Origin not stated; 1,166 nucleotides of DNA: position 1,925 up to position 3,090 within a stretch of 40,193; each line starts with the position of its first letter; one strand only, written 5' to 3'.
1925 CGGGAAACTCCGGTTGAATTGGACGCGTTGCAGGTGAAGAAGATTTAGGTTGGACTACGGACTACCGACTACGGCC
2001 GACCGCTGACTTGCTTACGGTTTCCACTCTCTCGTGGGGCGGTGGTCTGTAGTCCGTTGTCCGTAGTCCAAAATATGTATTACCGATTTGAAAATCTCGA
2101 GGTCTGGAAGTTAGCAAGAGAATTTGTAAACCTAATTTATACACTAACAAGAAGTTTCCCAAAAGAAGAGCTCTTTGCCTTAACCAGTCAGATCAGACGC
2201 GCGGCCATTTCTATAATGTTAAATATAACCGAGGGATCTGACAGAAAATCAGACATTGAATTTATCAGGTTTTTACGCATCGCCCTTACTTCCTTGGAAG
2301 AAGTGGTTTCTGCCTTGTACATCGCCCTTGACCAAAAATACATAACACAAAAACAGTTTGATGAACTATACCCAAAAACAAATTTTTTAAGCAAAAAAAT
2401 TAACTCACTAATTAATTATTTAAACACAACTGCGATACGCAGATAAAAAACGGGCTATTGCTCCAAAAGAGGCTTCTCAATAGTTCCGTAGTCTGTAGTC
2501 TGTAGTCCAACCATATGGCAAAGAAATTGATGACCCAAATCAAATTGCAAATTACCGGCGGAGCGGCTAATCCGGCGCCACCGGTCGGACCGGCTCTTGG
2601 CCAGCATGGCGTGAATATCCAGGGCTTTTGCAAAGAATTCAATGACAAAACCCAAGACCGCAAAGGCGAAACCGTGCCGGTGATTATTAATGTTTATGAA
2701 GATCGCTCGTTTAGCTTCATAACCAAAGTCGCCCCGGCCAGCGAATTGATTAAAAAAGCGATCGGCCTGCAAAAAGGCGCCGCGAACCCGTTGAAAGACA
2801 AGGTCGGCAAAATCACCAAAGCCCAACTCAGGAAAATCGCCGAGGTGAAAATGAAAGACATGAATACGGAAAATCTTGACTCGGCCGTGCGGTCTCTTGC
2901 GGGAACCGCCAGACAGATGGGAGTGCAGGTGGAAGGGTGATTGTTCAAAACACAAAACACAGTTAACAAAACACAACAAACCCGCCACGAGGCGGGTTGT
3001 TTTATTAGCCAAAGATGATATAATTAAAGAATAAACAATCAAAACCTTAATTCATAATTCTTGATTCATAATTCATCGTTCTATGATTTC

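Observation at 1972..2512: rRNA-IVS-type cassette (long stem plus four-helix-bundle gene) inserted into an mRNA operon exactly between nusG and rplK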

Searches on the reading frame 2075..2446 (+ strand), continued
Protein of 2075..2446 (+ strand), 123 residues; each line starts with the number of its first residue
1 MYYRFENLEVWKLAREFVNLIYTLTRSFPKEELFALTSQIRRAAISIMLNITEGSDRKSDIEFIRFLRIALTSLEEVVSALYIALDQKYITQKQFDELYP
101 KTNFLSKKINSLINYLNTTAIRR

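Call 42: find_related_loci(query=A1, collection=metagenome_contigs, flank=2500)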
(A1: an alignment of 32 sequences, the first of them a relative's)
Query A1 (123 aa) in metagenome_contigs; peptide patterns used: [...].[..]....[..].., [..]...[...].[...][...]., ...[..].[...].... (x = any residue, [..] = any of these).
600 stretches matched a pattern (row limit reached: there are more); 507 encode a relative of the query (tblastn E <= 1e-3); the best 80 are kept; 80 distinct loci.
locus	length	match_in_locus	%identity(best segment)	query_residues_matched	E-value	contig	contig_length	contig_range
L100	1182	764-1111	71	1-116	5e-58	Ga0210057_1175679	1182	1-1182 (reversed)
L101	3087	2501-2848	72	1-116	8e-55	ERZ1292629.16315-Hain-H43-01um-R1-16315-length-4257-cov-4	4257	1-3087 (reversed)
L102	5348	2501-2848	67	1-116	3e-51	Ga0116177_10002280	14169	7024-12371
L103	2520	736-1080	67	2-116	3e-50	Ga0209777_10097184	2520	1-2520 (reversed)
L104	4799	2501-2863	60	1-121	1e-48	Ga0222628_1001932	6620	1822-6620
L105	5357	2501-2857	62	1-119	5e-48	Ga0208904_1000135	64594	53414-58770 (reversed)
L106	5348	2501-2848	63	2-117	2e-45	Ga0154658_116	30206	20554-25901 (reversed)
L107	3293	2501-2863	60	3-123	5e-45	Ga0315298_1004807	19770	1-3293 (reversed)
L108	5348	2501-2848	58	1-116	8e-44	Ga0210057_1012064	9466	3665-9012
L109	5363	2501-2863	58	1-121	2e-42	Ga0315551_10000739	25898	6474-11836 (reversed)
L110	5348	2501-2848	58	1-116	4e-41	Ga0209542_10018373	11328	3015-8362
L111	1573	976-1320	53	2-116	6e-39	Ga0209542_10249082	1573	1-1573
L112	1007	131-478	53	2-117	2e-39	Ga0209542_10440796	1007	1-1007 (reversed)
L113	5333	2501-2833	53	2-112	2e-37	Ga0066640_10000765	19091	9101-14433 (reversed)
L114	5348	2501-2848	47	1-116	3e-36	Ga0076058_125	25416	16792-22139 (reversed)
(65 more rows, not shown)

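Call 53: search_protein_families(library=ncbifam, proteins=[window:2075-2443:+], max_evalue=0.001)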
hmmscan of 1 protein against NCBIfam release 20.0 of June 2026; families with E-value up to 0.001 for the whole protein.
window:2075-2443:+ (123 aa): 4 families
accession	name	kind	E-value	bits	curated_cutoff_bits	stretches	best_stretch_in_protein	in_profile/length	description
TIGR02436.1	TIGR02436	subfamily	1.6e-36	124.8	24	1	10-116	1-108/109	four helix bundle protein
NF008911.0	PRK12275.1-2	subfamily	5.3e-30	104.3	137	1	5-118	4-117/118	hypothetical protein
NF008912.0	PRK12275.1-6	subfamily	5.6e-24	84.4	124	1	4-118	2-113/117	hypothetical protein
NF033474.1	DivGenRetAVD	equivalog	2.8e-05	24.4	80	1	12-98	5-88/104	diversity-generating retroelement protein Avd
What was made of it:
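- On PF05635 / TIGR02436 four-helix-bundle (23S_rRNA_IVP) proteins: TIGR02436 124.8 bits (cut-off 24) (call 53).
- On DGR accessory protein Avd: NF033474 24.4 bits against cut-off 80 (call 53).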

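Call 54: search_solved_structures(query=window:2075-2443:+, max_evalue=0.001)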
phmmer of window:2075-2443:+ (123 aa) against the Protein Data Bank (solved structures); distinct sequences matched with E-value up to 0.001: 2.
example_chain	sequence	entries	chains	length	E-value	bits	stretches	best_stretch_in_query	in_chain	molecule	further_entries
2gsc_A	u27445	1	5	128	4.6e-18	68.6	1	5-117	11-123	Putative uncharacterized protein XCC0516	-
2rld_A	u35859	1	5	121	9e-07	32.3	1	19-113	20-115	Uncharacterized protein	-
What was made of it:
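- On PF05635 / TIGR02436 four-helix-bundle (23S_rRNA_IVP) proteins: PDB 2gsc (XCC0516) E=4.6e-18 by sequence (call 54).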

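Call 55: search_protein_families(library=padloc, proteins=[window:2075-2443:+], max_evalue=0.01)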
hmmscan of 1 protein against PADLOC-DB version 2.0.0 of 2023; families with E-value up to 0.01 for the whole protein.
window:2075-2443:+ (123 aa): 0 families
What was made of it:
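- On Anti-phage defence systems (PADLOC): No hit (call 55).
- Tried and rejected: No PADLOC hit (call 55).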

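Call 78: search_dna_similar(query=window:2075-2443:+, collection=plasmids, mode=protein, max_evalue=1e-8, max_rows=25)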
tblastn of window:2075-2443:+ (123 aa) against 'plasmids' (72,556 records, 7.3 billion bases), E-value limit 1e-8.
Records with a match: 25; places in all: 28; records where one place covers at least 80% of the query: 14.
Best place of each record, by identity: <60% 25.
By first word of the organism name: Nostoc 9; Riemerella 4; Calothrix 3; Trichormus 2; Pseudanabaena 1; Anabaena 1; Stanieria 1; Scytonema 1; Picosynechococcus 1; Aulosira 1; and 1 more.
By predicted mobility (MOB-suite, as given by PLSDB): non-mobilizable 13; conjugative 11; mobilizable 1.
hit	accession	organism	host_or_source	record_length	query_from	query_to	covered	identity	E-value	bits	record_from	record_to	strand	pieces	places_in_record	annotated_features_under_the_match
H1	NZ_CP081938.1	Riemerella anatipestifer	goose,Epidemic materials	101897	5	121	95%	40.2%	5e-19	88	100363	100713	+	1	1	four helix bundle protein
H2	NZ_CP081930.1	Riemerella anatipestifer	duck,Epidemic materials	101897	5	121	95%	40.2%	5e-19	88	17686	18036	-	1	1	four helix bundle protein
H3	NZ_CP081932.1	Riemerella anatipestifer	goose,Epidemic materials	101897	5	121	95%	40.2%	5e-19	88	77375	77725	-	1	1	four helix bundle protein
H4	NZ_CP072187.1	Riemerella anatipestifer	goose,Epidemic materials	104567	5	121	95%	40.2%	6e-19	88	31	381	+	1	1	none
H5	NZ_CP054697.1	Nostoc edaphicum CCNP1411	-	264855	5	112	88%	40.7%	7e-19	87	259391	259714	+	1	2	four helix bundle protein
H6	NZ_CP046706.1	Nostoc sp. ATCC 53789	-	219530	5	119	93%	38.3%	2e-15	78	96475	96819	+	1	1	four helix bundle protein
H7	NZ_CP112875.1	Pseudanabaena galeata CCNP1313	-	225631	5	118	93%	38.6%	3e-19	89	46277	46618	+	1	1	four helix bundle protein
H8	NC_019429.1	Anabaena sp. 90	-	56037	7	118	91%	38.6%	7e-10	62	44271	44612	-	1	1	four helix bundle protein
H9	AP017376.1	Stanieria sp. NIES-3757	-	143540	10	118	89%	39.5%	1e-14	76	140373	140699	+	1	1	S23 ribosomal protein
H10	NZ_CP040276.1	Nostoc sp. C052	Blasia pusilla,pure culture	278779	5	113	89%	39.1%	5e-15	77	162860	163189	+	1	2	four helix bundle protein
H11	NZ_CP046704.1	Nostoc sp. ATCC 53789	-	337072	5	113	89%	39.1%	5e-15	77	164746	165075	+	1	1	four helix bundle protein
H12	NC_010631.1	Nostoc punctiforme PCC 73102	-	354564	5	113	89%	39.1%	2e-14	75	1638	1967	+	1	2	four helix bundle protein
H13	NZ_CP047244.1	Trichormus variabilis 0441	cell culture,thermal spring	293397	5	89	69%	49.4%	9e-12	67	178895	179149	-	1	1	four helix bundle protein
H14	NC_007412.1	Trichormus variabilis ATCC 29413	-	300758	5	89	69%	49.4%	9e-12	67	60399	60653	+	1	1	four helix bundle protein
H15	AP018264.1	Scytonema sp. NIES-4073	-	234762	5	89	69%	49.4%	1e-11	67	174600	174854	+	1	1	S23 ribosomal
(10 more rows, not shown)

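Call 79: get_annotated_region(hit=H5, flank=1500)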
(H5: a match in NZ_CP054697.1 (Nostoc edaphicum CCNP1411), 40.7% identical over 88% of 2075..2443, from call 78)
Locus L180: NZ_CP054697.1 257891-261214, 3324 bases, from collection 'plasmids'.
description: Nostoc edaphicum CCNP1411 plasmid pNe_5, complete sequence
organism: Nostoc edaphicum CCNP1411 (NCBI taxid 1472755)
taxonomy: Bacteria; Cyanobacteriota; Cyanophyceae; Nostocales; Nostocaceae; Nostoc; Nostoc edaphicum; Nostoc edaphicum CCNP1411
host: -; source: -; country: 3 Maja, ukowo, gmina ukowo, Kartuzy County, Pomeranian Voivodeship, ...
typing (MOB-suite, as given by PLSDB): non-mobilizable; mating-pair formation MPF_T
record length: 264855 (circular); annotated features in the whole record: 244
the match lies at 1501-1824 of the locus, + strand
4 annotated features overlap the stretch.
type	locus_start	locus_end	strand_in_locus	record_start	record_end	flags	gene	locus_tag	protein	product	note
CDS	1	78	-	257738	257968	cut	-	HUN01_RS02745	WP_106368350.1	DUF433 domain-containing protein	-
CDS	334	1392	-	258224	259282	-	-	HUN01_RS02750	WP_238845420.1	ribonucleotide-diphosphate reductase subunit beta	GO:0009263 - deoxyribonucleotide biosynthetic process [Evidence IEA]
CDS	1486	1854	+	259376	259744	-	-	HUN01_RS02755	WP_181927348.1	four helix bundle protein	-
CDS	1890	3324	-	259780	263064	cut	-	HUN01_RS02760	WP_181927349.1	ribonucleotide reductase N-terminal alpha domain-containing protein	GO:0006260 - DNA replication [Evidence IEA]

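Call 80: get_annotated_region(hit=H1, flank=1500)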
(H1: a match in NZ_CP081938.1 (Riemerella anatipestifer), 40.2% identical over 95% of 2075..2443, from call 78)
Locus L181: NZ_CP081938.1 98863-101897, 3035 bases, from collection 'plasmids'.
description: Riemerella anatipestifer strain 20190609E1-1 plasmid unnamed, complete sequence
organism: Riemerella anatipestifer (NCBI taxid 34085)
taxonomy: Bacteria; Bacteroidota; Flavobacteriia; Flavobacteriales; Weeksellaceae; Riemerella; Riemerella anatipestifer
host: -; source: goose,Epidemic materials; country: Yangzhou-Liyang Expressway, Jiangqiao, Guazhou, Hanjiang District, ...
typing (MOB-suite, as given by PLSDB): non-mobilizable
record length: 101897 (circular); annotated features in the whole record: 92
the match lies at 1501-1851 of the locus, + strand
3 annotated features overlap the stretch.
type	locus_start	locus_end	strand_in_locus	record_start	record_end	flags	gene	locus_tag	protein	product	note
CDS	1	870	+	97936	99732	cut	lepA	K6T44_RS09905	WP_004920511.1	translation elongation factor 4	-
CDS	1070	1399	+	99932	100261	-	-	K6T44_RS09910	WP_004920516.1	iron-sulfur cluster assembly accessory protein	-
CDS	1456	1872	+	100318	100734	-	-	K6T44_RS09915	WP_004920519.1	four helix bundle protein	-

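Call 81: get_annotated_region(hit=H7, flank=1500)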
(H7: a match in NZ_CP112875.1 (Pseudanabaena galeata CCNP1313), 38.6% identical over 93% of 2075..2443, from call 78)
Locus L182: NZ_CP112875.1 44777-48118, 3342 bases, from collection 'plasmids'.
description: Pseudanabaena galeata CCNP1313 plasmid pPg_01, complete sequence
organism: Pseudanabaena galeata CCNP1313 (NCBI taxid 2602720)
taxonomy: Bacteria; Cyanobacteriota; Cyanophyceae; Pseudanabaenales; Pseudanabaenaceae; Pseudanabaena; Pseudanabaena galeata; Pseudanabaena galeata CCNP1313
host: -; source: -; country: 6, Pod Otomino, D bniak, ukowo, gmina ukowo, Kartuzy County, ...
typing (MOB-suite, as given by PLSDB): non-mobilizable
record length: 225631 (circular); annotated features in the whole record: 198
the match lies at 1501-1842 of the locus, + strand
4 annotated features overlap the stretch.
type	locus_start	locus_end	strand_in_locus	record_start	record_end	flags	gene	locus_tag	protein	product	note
CDS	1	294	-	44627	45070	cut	-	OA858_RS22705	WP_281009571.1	hypothetical protein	-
CDS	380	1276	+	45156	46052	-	cas6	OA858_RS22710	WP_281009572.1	CRISPR-associated endoribonuclease Cas6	GO:0043571 - maintenance of CRISPR repeat elements [Evidence IEA]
CDS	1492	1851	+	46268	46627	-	-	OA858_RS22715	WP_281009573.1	four helix bundle protein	-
CDS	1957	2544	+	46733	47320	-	cas4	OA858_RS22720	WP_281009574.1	CRISPR-associated protein Cas4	GO:0043571 - maintenance of CRISPR repeat elements [Evidence IEA]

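Call 82: get_annotated_region(hit=H6, flank=1500)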
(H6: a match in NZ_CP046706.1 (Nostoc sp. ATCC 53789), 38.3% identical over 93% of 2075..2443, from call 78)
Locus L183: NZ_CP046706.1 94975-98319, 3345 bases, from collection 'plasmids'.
description: Nostoc sp. ATCC 53789 plasmid pNsp_c, complete sequence
organism: Nostoc sp. ATCC 53789 (NCBI taxid 76335)
taxonomy: Bacteria; Cyanobacteriota; Cyanophyceae; Nostocales; Nostocaceae; Nostoc; Nostoc sp. ATCC 53789
host: -; source: -; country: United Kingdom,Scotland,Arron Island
typing (MOB-suite, as given by PLSDB): non-mobilizable; replicon rep_cluster_317; mating-pair formation MPF_T
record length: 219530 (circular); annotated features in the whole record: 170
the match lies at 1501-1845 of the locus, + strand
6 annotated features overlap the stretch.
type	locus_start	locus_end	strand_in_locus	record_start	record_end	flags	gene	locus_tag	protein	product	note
CDS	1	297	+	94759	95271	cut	-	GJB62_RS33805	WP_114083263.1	hypothetical protein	-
CDS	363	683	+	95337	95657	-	-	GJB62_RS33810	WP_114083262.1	hypothetical protein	-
CDS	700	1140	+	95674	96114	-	-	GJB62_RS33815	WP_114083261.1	hypothetical protein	-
CDS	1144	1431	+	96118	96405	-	-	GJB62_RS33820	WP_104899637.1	hypothetical protein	-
CDS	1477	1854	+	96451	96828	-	-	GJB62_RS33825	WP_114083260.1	four helix bundle protein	-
CDS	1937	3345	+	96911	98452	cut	-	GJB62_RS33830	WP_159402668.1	hypothetical protein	-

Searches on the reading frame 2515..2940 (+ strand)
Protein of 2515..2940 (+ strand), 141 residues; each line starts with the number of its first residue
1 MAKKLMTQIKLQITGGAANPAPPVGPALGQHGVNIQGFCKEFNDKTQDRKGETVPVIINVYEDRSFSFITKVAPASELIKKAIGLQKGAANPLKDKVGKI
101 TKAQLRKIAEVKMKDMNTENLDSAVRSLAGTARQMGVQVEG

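Call 4: search_protein_families(library=pfam, proteins=[window:2515-2940:+], max_evalue=0.01)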
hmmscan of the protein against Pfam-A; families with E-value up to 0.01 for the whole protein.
window:2515-2940:+ (141 aa): 2 families
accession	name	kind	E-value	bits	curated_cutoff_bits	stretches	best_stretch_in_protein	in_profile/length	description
PF03946.19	Ribosomal_L11_N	-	1.7e-29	101.8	32.9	1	9-66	1-58/58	Ribosomal protein L11, N-terminal domain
PF00298.24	Ribosomal_L11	-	4.2e-25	88.4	21.4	1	71-139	1-69/69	Ribosomal protein L11, RNA binding domain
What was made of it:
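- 2515..2940 (+): rplK (L11). PF03946 and PF00298 (call 4).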
